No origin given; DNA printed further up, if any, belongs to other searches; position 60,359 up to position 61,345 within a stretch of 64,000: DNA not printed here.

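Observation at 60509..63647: NuoE/NuoF/NuoG-N-terminal-fragment operon with ATGA-coupled genes and no catalytic subunit nearby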

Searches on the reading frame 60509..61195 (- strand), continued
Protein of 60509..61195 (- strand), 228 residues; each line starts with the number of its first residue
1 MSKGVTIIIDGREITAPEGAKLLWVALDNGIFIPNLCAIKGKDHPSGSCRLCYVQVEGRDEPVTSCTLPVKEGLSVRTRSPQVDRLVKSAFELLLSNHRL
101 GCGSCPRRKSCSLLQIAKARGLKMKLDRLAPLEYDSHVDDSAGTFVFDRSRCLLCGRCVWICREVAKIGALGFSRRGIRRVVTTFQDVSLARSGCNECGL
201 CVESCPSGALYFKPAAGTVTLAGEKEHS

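Call 10: find_encoding_contigs(protein=P0015, flank=10000, max_places=4)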
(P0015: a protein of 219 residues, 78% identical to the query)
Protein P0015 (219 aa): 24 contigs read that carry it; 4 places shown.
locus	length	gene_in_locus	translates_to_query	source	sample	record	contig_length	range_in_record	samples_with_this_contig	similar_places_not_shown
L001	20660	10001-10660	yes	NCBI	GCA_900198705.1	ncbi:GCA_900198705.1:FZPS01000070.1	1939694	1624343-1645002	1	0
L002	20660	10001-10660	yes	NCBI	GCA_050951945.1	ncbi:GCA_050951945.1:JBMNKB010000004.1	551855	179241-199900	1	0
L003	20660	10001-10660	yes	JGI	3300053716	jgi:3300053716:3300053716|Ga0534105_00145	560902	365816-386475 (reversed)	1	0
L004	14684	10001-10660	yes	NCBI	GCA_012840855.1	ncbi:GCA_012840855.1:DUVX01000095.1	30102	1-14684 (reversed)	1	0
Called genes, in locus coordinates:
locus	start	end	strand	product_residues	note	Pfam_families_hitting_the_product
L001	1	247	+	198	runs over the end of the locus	PF03330:DPBB_1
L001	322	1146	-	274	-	PF00106:adh_short (weak), PF08659:KR, PF00106:adh_short, PF13561:adh_short_C2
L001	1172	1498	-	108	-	PF02036:SCP2, PF14864:Alkyl_sulf_C (weak)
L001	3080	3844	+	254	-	PF00696:AA_kinase, PF01842:ACT (faint), PF13840:ACT_7, PF22468:ACT_9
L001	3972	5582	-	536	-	PF00682:HMGL-like, PF22617:HCS_D2, PF08502:LeuA_dimer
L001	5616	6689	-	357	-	PF00180:Iso_dh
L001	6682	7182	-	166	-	PF00694:Aconitase_C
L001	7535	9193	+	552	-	PF00501:AMP-binding, PF13193:AMP-binding_C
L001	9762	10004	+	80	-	PF00037:Fer4 (faint), PF12797:Fer4_2 (faint), PF13237:Fer4_10 (weak), PF12837:Fer4_6 (faint), PF14697:Fer4_21 (weak), PF12838:Fer4_7 (weak), PF13187:Fer4_9 (weak)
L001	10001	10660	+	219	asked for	PF13510:Fer2_4, PF12837:Fer4_6 (faint), PF13187:Fer4_9 (faint), PF22609:Fe_hydrogense_Fe-S_bd (weak), PF10588:NADH-G_4Fe-4S_3 (weak), PF22117:Fer4_Nqo3, PF12838:Fer4_7, PF00037:Fer4 (weak), +2 more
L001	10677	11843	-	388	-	PF17746:SfsA_N, PF03749:SfsA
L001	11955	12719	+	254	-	PF00702:Hydrolase, PF06888:Put_Phosphatase, PF12710:HAD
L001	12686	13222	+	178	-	-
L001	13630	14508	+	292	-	PF00398:RrnaAD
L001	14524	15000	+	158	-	PF04308:RNaseH_like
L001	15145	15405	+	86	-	PF06257:VEG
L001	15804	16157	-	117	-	PF02410:RsfS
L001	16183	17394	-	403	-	PF03816:LytR_cpsA_psr, PF13399:LytR_C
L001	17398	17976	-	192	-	PF08668:HDOD, PF01966:HD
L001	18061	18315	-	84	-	PF00076:RRM_1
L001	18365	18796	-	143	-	-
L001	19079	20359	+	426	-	PF09660:DUF2397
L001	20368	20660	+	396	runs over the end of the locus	PF09661:DUF2398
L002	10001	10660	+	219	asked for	PF13510:Fer2_4, PF12837:Fer4_6 (faint), PF13187:Fer4_9 (faint), PF22609:Fe_hydrogense_Fe-S_bd (weak), PF10588:NADH-G_4Fe-4S_3 (weak), PF22117:Fer4_Nqo3, PF12838:Fer4_7, PF00037:Fer4 (weak), +2 more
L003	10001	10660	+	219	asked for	PF13510:Fer2_4, PF12837:Fer4_6 (faint), PF13187:Fer4_9 (faint), PF22609:Fe_hydrogense_Fe-S_bd (weak), PF10588:NADH-G_4Fe-4S_3 (weak), PF22117:Fer4_Nqo3, PF12838:Fer4_7, PF00037:Fer4 (weak), +2 more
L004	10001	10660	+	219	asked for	PF13510:Fer2_4, PF12837:Fer4_6 (faint), PF13187:Fer4_9 (faint), PF22609:Fe_hydrogense_Fe-S_bd (weak), PF10588:NADH-G_4Fe-4S_3 (weak), PF22117:Fer4_Nqo3, PF12838:Fer4_7, PF00037:Fer4 (weak), +2 more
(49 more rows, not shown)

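Call 11: find_encoding_contigs(protein=P0058, flank=8000, max_places=3)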
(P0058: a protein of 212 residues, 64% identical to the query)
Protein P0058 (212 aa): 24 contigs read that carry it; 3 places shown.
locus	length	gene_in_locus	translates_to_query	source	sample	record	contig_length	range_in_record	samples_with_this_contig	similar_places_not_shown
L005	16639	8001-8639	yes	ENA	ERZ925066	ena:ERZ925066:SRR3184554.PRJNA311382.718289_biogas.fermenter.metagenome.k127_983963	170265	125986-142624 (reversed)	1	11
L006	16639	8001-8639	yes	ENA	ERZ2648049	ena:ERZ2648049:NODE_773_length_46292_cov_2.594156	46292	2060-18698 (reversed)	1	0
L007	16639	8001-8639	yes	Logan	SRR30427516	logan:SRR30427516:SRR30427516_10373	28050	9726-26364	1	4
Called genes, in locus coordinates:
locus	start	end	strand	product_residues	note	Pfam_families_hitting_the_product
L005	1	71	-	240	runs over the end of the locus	PF00963:Cohesin, PF00404:Dockerin_1 (weak)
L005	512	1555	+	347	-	-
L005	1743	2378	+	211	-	PF01810:LysE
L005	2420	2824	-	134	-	PF21344:Zn_ribbon_LysW (weak), PF02943:FeThRed_B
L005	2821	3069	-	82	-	PF00462:Glutaredoxin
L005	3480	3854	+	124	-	-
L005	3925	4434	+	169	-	-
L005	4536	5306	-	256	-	PF00561:Abhydrolase_1, PF00975:Thioesterase, PF12146:Hydrolase_4, PF12697:Abhydrolase_6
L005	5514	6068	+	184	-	PF01257:2Fe-2S_thioredx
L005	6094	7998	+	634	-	PF01512:Complex1_51K, PF10531:SLBB (weak), PF10589:NADH_4Fe-4S, PF13237:Fer4_10 (weak)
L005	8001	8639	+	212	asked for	PF13510:Fer2_4, PF12837:Fer4_6 (faint), PF12797:Fer4_2 (faint), PF10588:NADH-G_4Fe-4S_3 (weak), PF14697:Fer4_21 (weak), PF22117:Fer4_Nqo3, PF12838:Fer4_7 (weak), PF00037:Fer4 (weak)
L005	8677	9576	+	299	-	PF00753:Lactamase_B, PF12706:Lactamase_B_2 (weak)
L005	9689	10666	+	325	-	PF25145:NfeD1b_N (weak), PF01343:Peptidase_S49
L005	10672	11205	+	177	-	PF06271:RDD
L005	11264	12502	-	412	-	PF21088:MS_channel_1st, PF00924:MS_channel_2nd, PF21082:MS_channel_3rd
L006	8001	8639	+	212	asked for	PF13510:Fer2_4, PF12837:Fer4_6 (faint), PF12797:Fer4_2 (faint), PF10588:NADH-G_4Fe-4S_3 (weak), PF14697:Fer4_21 (weak), PF22117:Fer4_Nqo3, PF12838:Fer4_7 (weak), PF00037:Fer4 (weak)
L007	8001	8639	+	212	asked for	PF13510:Fer2_4, PF12837:Fer4_6 (faint), PF12797:Fer4_2 (faint), PF10588:NADH-G_4Fe-4S_3 (weak), PF14697:Fer4_21 (weak), PF22117:Fer4_Nqo3, PF12838:Fer4_7 (weak), PF00037:Fer4 (weak)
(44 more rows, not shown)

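Call 12: find_encoding_contigs(protein=P0106, flank=8000, max_places=2)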
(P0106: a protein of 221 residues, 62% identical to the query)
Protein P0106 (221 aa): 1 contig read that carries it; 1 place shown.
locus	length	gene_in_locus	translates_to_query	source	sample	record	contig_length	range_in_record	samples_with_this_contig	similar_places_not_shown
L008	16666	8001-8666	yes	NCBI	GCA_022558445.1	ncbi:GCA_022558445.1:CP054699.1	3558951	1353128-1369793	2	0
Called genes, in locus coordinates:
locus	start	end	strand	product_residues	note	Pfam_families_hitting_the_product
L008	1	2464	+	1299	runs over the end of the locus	PF00580:UvrD-helicase, PF13245:AAA_19, PF13361:UvrD_C, PF13538:UvrD_C_2 (faint), PF12705:PDDEXK_1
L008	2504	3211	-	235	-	PF20730:YetF_N, PF04239:DUF421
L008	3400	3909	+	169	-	PF03206:NifW (faint)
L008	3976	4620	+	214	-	PF01135:PCMT, PF00398:RrnaAD, PF13649:Methyltransf_25 (weak), PF13847:Methyltransf_31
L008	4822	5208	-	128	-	PF14489:QueF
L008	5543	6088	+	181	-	PF01257:2Fe-2S_thioredx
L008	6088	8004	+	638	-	PF01512:Complex1_51K, PF10531:SLBB (faint), PF10589:NADH_4Fe-4S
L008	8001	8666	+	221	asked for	PF13510:Fer2_4, PF12797:Fer4_2 (faint), PF10588:NADH-G_4Fe-4S_3, PF25160:LdpA_Fe-S-bd (faint), PF22117:Fer4_Nqo3, PF12838:Fer4_7 (weak), PF00037:Fer4 (weak), PF12837:Fer4_6 (weak)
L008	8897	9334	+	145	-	PF00582:Usp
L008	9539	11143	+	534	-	PF00682:HMGL-like, PF22617:HCS_D2, PF08502:LeuA_dimer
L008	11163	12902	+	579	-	PF00664:ABC_membrane, PF00005:ABC_tran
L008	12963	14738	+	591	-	PF00664:ABC_membrane, PF00005:ABC_tran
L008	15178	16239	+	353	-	PF05343:Peptidase_M42, PF01546:Peptidase_M20 (weak)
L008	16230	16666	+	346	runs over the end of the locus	PF05343:Peptidase_M42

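Call 25: search_solved_structures(query=window:60509-61195:-, max_evalue=1e-10, show_alignments=2)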
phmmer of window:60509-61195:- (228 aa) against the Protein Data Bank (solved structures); distinct sequences matched with E-value up to 1e-10: 65 (the best 60 are shown).
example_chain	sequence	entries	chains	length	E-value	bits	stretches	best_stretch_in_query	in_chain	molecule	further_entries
7p5h_A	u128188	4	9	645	7.5e-41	143.4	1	7-213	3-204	Fe-hydrogenase, subunit alpha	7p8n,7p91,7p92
7q4v_A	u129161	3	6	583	4.4e-37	131.1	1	3-213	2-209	Iron hydrogenase HydA1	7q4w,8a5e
8a6t_A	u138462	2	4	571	2e-35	125.7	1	5-213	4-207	Electron bifurcating hydrogenase subunit HydA1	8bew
6tg9_A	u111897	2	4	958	1.8e-34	122.6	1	5-213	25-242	Formate dehydrogenase subunit alpha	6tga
9wxb_B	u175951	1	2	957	3.1e-34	121.8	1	5-213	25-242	Formate dehydrogenase alpha subunit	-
7t2r_A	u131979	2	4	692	2.7e-31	112.2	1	3-213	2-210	NiFe hydrogenase subunit A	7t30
9rjo_A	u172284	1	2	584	3.2e-31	111.9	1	6-213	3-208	Iron hydrogenase 1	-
9rjq_A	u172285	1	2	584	9.9e-31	110.3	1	6-213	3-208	Iron hydrogenase 1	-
9rj9_A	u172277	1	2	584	1.9e-30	109.4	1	6-213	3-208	Iron hydrogenase 1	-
7q5y_A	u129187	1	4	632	2.7e-30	108.9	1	1-214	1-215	NADH dehydrogenase I chain G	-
1c4a_A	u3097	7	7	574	5.8e-30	107.8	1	6-213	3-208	PROTEIN (FE-ONLY HYDROGENASE) | PROTEIN (PERIPLASMIC HYDROGENASE 1) | Iron hydrogenase 1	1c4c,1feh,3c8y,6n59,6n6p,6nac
6gm3_A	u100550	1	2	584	5.9e-30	107.8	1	6-213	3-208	Iron hydrogenase 1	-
6gm4_A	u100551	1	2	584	5.9e-30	107.8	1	6-213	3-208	Iron hydrogenase 1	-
4xdd_A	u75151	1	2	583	5.9e-30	107.8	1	6-213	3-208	Iron hydrogenase 1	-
7qhf_A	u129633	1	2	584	6e-30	107.8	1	6-213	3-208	Iron hydrogenase 1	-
9bov_A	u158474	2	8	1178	2.6e-26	95.8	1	5-103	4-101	Molybdopterin oxidoreductase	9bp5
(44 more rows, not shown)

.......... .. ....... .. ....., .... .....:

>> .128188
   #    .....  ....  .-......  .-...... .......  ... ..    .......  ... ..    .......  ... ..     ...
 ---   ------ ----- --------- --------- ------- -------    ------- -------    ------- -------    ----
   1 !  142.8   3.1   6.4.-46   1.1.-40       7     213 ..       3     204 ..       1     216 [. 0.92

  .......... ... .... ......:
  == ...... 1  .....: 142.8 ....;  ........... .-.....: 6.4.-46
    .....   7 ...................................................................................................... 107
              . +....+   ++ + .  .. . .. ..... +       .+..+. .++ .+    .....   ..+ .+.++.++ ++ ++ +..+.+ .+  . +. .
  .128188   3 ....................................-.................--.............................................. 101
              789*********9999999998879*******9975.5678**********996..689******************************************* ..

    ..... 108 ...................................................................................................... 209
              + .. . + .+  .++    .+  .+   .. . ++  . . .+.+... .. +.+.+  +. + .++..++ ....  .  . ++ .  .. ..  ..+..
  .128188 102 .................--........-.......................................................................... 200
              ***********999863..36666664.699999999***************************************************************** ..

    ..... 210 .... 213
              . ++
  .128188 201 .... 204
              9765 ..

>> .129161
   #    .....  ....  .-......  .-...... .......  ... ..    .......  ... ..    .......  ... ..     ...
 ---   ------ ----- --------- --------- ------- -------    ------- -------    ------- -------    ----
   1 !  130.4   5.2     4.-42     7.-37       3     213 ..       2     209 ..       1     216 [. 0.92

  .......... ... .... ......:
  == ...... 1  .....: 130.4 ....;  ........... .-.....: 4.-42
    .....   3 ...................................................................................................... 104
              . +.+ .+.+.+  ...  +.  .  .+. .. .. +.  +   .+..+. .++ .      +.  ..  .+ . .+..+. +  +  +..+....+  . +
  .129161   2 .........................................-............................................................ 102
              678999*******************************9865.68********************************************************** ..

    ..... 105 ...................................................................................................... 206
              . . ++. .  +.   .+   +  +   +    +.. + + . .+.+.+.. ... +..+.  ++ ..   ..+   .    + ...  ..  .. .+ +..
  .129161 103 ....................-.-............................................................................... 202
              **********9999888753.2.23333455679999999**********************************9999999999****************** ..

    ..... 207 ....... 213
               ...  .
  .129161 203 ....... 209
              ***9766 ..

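Call 34: find_related_loci(query=A1, collection=genome_contigs, flank=10000)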
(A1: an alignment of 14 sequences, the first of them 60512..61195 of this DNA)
Query A1 (228 aa) in genome_contigs; peptide patterns used: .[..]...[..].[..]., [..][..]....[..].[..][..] (x = any residue, [..] = any of these).
599 stretches matched a pattern (row limit reached: there are more); 587 encode a relative of the query (tblastn E <= 1e-3); the best 80 are kept; 80 distinct loci.
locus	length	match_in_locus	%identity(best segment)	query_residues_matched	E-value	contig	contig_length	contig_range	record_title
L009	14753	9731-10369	86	1-213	2e-124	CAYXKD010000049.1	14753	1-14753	MAG TPA_asm: uncultured Syntrophomonadaceae bacterium isolate binchicken_co39_259 genome assembly, contig: NODE_9857_len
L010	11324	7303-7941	86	1-213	1e-123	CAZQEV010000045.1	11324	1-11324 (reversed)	MAG TPA_asm: uncultured Syntrophomonadaceae bacterium isolate binchicken_co39_384 genome assembly, contig: NODE_13637_le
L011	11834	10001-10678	79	1-222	1e-115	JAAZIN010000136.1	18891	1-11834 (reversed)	MAG: Bacillota bacterium isolate AS20ysBPTH_152 93709_AS20, whole genome shotgun sequence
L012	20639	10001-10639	80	1-213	3e-113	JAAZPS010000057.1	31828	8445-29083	MAG: Bacillota bacterium isolate AS4KglBPMA_3 2424_AS4K, whole genome shotgun sequence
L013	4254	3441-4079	79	1-213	5e-114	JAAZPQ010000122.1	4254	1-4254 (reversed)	MAG: Bacillota bacterium isolate AS4GglBPBL_6 8374_AS4G, whole genome shotgun sequence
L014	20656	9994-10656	79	1-217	2e-112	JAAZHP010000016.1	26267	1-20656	MAG: Bacillota bacterium isolate AS15tlH2ME_45 6663_AS15, whole genome shotgun sequence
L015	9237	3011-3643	69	1-211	4e-98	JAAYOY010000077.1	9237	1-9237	MAG: Bacillota bacterium isolate AS22ysBPME_12 43911_AS22, whole genome shotgun sequence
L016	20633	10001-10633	68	1-211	6e-97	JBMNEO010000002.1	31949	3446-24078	MAG: Dethiobacteria bacterium isolate SBF912LR0HQ0054 contig_21935, whole genome shotgun sequence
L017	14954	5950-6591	67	1-214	1e-96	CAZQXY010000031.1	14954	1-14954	MAG TPA_asm: uncultured Desulfovibrionaceae bacterium isolate binchicken_co39_542 genome assembly, contig: NODE_9688_len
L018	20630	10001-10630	68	1-210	2e-96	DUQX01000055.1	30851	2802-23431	MAG TPA_asm: Bacillota bacterium isolate AS08sgBPME_442 108753_AS08, whole genome shotgun sequence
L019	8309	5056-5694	65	1-213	1e-94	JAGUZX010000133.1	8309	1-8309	MAG: Desulfovibrio sp. isolate DeMMO6_25 c_000000081754, whole genome shotgun sequence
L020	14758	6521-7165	66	1-216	3e-94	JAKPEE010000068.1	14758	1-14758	MAG: Bacillota bacterium isolate JPMR_maxbin.103 k141_957752, whole genome shotgun sequence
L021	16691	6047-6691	65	1-216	7e-94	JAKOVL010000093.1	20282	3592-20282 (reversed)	MAG: Bacillota bacterium isolate JPNG_maxbin.054 k201_670975, whole genome shotgun sequence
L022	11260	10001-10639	65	1-213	2e-92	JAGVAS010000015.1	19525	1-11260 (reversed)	MAG: Desulfovibrio sp. isolate DeMMO6_36 c_000000059228, whole genome shotgun sequence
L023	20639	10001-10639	67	1-213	2e-91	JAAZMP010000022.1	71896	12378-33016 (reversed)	MAG: Bacillota bacterium isolate AS23ysBPME_85 31963_AS23, whole genome shotgun sequence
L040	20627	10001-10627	61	5-213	1e-85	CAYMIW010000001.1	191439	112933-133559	MAG TPA_asm: uncultured Syntrophomonadaceae bacterium isolate SRP241326_co4_268 genome assembly, contig: NODE_73_length_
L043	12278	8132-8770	60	1-213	1e-84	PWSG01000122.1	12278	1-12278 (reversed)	MAG: Syntrophomonadaceae bacterium isolate CSSed11_134 CS-Sed11-C7798, whole genome shotgun sequence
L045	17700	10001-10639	60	1-213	2e-84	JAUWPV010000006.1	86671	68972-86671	MAG: Bacillota bacterium isolate CSMAG_2485 CSMAG_2485_k141_169098_length_86671_cov_25.9781, whole genome shotgun sequen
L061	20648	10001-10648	59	1-216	6e-83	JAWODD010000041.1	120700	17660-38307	MAG: Bacillota bacterium isolate BLK5-2.bin.114 k191_418870, whole genome shotgun sequence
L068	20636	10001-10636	58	1-212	1e-81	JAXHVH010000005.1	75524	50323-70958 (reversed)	MAG: Bacillota bacterium isolate MAG72_tar_biofilm MAG72_5, whole genome shotgun sequence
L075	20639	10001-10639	57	1-213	2e-80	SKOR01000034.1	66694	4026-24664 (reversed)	MAG: Syntrophomonadaceae bacterium isolate CSSed162cmA_337 CSSed16-2cmA-218, whole genome shotgun sequence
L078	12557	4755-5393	56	1-213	4e-80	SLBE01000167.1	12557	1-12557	MAG: Syntrophomonadaceae bacterium isolate CSSed162cmB_433 CSSed16-2cmB-16413, whole genome shotgun sequence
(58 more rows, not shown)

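Call 43: search_protein_families(library=pfam, proteins=[L078:575-1693:+, L068:4886-6292:+, L045:5227-5982:+, L061:2995-3969:+, L078:5650-7107:+, L043:10438-11097:+, L040:13011-13739:+, L075:13960-14709:+], max_evalue=0.00001)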
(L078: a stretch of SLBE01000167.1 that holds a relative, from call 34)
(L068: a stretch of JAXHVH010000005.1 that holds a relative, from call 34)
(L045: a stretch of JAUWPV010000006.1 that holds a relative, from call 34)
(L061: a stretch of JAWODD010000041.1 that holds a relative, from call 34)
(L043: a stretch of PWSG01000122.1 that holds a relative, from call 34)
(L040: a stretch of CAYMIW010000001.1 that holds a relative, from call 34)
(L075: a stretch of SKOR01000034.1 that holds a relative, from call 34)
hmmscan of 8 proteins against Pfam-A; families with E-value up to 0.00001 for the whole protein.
L078:575-1693:+ (372 aa): 3 families
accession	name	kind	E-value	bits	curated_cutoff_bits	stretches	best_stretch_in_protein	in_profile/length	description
PF01513.26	NAD_kinase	-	1.3e-22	81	25.5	1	41-164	9-127/130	ATP-NAD kinase N-terminal domain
PF20143.4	NAD_kinase_C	-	1.9e-15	57.2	23.7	1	234-368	3-124/126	ATP-NAD kinase C-terminal domain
PF00781.29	DAGK_cat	-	1.5e-09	37.9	23.6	1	89-165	38-115/125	Diacylglycerol kinase catalytic domain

L068:4886-6292:+ (468 aa): 9 families
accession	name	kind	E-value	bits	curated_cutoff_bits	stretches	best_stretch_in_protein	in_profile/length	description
PF07992.20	Pyr_redox_2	-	3.7e-68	230.5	26.1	1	5-326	1-291/291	Pyridine nucleotide-disulphide oxidoreductase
PF02852.28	Pyr_redox_dim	-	1.3e-36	125.6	25.3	1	345-455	1-110/110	Pyridine nucleotide-disulphide oxidoreductase, dimerisation domain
PF00070.33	Pyr_redox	-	3.7e-21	75.9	22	1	176-246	2-72/82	Pyridine nucleotide-disulphide oxidoreductase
PF13738.12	Pyr_redox_3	-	5.2e-15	55.9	30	1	133-309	122-305/305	Pyridine nucleotide-disulphide oxidoreductase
PF00890.30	FAD_binding_2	-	8.4e-07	28.9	20.4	0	7-38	2-33/414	FAD binding domain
PF03486.20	HI0933_like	-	1e-06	28.9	50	0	6-37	2-33/244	HI0933-like protein Rossmann domain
PF01134.28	GIDA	-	1.5e-06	27.9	22.1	0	7-145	2-150/391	Glucose inhibited division protein A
PF01262.27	AlaDh_PNT_C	-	4e-06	26.8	23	0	175-222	30-78/214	Alanine dehydrogenase/PNT, C-terminal domain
PF12831.13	FAD_oxidored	-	6.8e-06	26.1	27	0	7-46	2-42/416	FAD dependent oxidoreductase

L045:5227-5982:+ (251 aa): 2 families
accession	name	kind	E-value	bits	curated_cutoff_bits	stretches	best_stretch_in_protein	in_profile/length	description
PF21948.1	LplA-B_cat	-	2.4e-36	126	27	1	16-234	3-199/200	Lipoyl protein ligase A/B catalytic domain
PF03099.24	BPL_LplA_LipB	-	6.3e-15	55.7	21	1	54-181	5-130/133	Biotin/lipoate A/B protein ligase family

L061:2995-3969:+ (324 aa): 1 family
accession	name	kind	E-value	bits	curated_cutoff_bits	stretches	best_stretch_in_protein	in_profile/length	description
PF04055.27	Radical_SAM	-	3.3e-15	57.1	29.5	1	35-197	4-165/166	Radical SAM superfamily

L078:5650-7107:+ (485 aa): 3 families
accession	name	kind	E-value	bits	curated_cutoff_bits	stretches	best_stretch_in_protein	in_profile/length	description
PF00733.27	Asn_synthase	-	5.3e-64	217.5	21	2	189-326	2-139/354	Asparagine synthase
PF13537.11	GATase_7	-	1e-13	51.8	25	1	85-144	60-122/123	Glutamine amidotransferase domain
PF13522.11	GATase_6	-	2.6e-07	31.2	27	1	86-137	76-128/130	Glutamine amidotransferase domain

L043:10438-11097:+ (219 aa): 3 families
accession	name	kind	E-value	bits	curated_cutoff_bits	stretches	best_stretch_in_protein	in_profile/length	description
PF13419.12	HAD_2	-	4e-30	105.7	23.8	1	7-183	1-172/178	Haloacid dehalogenase-like hydrolase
PF00702.32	Hydrolase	-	1.3e-22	81.5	26.4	1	5-183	2-191/191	haloacid dehalogenase-like hydrolase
PF12710.13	HAD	-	6e-07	30.5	27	1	7-178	1-187/189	haloacid dehalogenase-like hydrolase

L040:13011-13739:+ (242 aa): 3 families
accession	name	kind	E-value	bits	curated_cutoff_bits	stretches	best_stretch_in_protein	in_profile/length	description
PF12710.13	HAD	-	4.2e-13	50.6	27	1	8-174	2-185/189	haloacid dehalogenase-like hydrolase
PF06888.18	Put_Phosphatase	-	2.1e-12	47.4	27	1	8-175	4-183/234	Putative Phosphatase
PF00702.32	Hydrolase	-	1.9e-07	32.1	26.4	1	6-174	3-184/191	haloacid dehalogenase-like hydrolase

L075:13960-14709:+ (249 aa): 1 family
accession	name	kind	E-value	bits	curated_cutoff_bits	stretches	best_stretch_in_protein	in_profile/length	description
PF02146.23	SIR2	-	1.3e-49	169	24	1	25-202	1-180/180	Sir2 family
